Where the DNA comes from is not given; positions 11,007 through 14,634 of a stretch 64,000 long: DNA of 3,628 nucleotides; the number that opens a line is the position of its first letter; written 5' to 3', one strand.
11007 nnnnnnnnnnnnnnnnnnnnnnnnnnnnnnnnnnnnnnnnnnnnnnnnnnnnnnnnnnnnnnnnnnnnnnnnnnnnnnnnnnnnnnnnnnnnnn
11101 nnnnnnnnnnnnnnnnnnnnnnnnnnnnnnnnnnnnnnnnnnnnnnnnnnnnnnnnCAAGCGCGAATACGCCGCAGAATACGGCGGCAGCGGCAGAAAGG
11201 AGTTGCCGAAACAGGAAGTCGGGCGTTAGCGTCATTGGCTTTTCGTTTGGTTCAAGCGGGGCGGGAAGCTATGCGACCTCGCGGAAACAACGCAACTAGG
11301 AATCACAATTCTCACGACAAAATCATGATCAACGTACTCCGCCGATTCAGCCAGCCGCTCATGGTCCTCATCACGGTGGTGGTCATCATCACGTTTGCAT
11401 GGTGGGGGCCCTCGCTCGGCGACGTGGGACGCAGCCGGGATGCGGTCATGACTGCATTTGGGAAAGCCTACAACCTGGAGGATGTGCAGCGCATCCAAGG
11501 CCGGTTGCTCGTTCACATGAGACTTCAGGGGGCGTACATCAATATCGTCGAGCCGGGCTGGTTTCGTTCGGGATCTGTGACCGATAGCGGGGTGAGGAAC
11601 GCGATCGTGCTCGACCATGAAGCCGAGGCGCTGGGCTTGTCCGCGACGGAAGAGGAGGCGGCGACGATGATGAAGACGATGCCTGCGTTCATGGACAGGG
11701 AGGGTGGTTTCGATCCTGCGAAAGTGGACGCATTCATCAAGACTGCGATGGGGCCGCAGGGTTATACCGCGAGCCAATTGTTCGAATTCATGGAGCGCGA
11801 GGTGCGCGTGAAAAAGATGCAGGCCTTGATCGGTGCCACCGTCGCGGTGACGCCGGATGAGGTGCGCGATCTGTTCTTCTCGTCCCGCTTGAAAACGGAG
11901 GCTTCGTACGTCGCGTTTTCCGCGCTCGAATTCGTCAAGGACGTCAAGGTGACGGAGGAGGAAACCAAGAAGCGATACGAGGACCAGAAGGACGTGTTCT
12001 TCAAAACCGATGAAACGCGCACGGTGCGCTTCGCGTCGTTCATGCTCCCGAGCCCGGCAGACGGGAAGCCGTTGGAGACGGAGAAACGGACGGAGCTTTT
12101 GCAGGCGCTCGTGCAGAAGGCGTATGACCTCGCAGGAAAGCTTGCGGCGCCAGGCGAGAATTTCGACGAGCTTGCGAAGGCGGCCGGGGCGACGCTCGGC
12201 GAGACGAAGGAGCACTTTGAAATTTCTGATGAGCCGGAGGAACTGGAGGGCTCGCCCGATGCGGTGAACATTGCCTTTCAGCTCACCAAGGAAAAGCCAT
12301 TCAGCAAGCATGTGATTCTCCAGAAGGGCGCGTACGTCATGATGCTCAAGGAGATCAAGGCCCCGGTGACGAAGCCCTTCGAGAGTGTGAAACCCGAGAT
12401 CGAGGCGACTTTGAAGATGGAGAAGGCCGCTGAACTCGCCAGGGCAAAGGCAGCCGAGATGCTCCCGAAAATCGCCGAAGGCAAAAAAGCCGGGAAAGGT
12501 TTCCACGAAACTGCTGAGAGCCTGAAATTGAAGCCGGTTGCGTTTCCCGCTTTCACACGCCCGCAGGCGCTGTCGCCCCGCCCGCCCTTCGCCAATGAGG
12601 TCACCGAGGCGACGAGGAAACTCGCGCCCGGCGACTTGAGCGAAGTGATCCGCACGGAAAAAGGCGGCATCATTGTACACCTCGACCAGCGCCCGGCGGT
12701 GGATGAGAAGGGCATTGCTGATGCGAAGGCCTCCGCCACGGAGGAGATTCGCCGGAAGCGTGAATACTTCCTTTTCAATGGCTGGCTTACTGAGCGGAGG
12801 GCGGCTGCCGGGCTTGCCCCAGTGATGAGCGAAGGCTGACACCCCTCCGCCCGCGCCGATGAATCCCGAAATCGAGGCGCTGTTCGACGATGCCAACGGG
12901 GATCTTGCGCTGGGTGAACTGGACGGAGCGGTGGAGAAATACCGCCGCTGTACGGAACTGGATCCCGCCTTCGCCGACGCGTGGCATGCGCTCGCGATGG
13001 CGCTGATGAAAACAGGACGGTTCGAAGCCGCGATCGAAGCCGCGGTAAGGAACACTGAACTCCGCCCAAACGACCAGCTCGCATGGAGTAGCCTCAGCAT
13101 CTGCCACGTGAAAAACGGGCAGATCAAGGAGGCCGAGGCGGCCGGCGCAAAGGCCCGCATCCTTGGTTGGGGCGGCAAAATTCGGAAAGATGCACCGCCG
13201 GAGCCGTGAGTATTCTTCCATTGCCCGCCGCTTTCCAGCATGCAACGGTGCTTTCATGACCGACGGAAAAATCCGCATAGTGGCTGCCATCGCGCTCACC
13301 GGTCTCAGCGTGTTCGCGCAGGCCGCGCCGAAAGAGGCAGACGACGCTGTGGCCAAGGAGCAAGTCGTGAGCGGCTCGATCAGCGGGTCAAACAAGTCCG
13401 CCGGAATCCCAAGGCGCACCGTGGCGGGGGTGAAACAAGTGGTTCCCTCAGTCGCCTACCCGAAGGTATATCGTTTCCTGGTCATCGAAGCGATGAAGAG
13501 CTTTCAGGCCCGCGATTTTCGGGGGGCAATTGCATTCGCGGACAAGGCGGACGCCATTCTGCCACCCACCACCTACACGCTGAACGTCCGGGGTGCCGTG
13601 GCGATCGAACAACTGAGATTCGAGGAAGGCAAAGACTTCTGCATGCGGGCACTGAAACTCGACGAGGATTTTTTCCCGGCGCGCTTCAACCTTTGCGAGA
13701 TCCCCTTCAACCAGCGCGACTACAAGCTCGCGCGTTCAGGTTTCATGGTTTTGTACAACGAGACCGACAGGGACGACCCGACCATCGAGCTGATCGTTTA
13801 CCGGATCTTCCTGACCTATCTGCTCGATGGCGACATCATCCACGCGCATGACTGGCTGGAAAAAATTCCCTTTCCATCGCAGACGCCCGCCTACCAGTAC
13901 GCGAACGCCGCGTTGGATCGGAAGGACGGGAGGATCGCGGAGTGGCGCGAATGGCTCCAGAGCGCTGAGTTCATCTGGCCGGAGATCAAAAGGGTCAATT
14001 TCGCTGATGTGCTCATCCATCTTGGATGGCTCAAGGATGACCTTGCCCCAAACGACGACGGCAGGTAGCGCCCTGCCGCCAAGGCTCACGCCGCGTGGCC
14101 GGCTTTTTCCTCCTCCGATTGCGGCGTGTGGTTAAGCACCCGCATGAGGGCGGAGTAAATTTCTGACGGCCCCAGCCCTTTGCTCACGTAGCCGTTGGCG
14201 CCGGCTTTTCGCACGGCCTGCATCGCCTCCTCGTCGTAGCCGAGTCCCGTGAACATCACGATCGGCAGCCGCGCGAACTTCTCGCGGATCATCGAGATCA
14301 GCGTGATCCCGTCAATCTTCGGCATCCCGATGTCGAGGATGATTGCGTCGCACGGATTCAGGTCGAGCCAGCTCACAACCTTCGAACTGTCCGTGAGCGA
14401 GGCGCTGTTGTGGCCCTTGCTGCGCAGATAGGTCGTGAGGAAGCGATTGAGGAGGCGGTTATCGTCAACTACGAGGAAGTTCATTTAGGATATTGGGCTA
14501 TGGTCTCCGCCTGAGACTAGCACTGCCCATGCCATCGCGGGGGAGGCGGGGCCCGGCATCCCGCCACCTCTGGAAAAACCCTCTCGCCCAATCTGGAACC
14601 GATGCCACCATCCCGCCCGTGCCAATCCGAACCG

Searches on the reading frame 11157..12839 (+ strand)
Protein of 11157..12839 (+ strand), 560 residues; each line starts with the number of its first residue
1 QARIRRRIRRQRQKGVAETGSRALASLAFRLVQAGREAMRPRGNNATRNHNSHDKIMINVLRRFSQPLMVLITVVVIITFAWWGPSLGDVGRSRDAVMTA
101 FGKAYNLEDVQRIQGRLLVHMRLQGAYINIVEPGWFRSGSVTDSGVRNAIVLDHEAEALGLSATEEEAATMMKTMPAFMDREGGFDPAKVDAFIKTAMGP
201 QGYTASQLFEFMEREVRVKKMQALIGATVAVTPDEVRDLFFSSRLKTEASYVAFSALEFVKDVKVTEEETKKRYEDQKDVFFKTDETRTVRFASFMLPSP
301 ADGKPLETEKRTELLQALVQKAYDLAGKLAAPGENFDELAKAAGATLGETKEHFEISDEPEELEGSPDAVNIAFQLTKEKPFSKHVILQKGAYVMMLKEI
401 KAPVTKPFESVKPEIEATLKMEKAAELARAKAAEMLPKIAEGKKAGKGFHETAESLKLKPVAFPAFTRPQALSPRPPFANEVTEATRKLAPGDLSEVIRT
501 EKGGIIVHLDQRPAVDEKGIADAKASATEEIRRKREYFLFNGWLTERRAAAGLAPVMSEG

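Call 29: search_protein_families(library=pfam, proteins=[window:11157-12839:+], max_evalue=0.0001)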
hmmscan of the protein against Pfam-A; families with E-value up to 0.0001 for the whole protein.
window:11157-12839:+ (560 aa): 3 families
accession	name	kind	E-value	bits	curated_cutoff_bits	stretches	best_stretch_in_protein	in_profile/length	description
PF13145.12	Rotamase_2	-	8e-10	40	27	1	265-413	1-121/121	PPIC-type PPIASE domain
PF13624.11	SurA_N_3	-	1.4e-09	38.5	27.2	1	57-221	1-161/162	SurA-like N-terminal domain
PF13623.11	SurA_N_2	-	5.7e-09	36.4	28.5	1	60-194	3-145/145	SurA-like N-terminal domain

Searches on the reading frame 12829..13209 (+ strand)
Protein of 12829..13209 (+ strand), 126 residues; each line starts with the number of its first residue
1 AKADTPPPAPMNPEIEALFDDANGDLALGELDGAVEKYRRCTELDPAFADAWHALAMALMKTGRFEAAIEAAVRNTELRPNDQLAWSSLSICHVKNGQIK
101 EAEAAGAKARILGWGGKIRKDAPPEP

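Call 29: search_protein_families(library=pfam, proteins=[window:12829-13209:+], max_evalue=0.0001)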
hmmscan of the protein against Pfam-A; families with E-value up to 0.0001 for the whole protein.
window:12829-13209:+ (126 aa): 9 families
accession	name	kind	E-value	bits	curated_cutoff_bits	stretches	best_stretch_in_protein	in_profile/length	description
PF07719.23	TPR_2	-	5.2e-13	48.5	27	0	49-81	1-33/34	Tetratricopeptide repeat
PF13432.12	TPR_16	-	4.6e-12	46.6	32.7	2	54-115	2-63/65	Tetratricopeptide repeat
PF14559.12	TPR_19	-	3e-11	43.9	25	1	26-86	2-62/68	Tetratricopeptide repeat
PF13431.12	TPR_17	-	4.8e-11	42.5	24.4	1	38-70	2-34/34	Tetratricopeptide repeat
PF00515.34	TPR_1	-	2.7e-10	40.1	27.8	1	49-82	1-34/34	Tetratricopeptide repeat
PF13181.12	TPR_8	-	4.7e-10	39.3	25.7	0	49-81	1-33/34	Tetratricopeptide repeat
PF13414.12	TPR_11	-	6.3e-10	39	26.8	1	27-63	6-42/42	TPR repeat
PF13428.12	TPR_14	-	6e-08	33.1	23.5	0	50-87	2-39/44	Tetratricopeptide repeat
PF13176.12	TPR_7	-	7.5e-06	26.1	27.9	0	51-82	1-34/36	Tetratricopeptide repeat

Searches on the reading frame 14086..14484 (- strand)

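Call 29: search_protein_families(library=pfam, proteins=[window:14086-14484:-], max_evalue=0.0001)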
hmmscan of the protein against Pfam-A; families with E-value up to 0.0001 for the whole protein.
window:14086-14484:- (132 aa): 1 family
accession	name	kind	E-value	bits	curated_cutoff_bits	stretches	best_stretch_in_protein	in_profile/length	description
PF00072.30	Response_reg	-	5e-24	85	30.2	1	4-113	2-110/111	Response regulator receiver domain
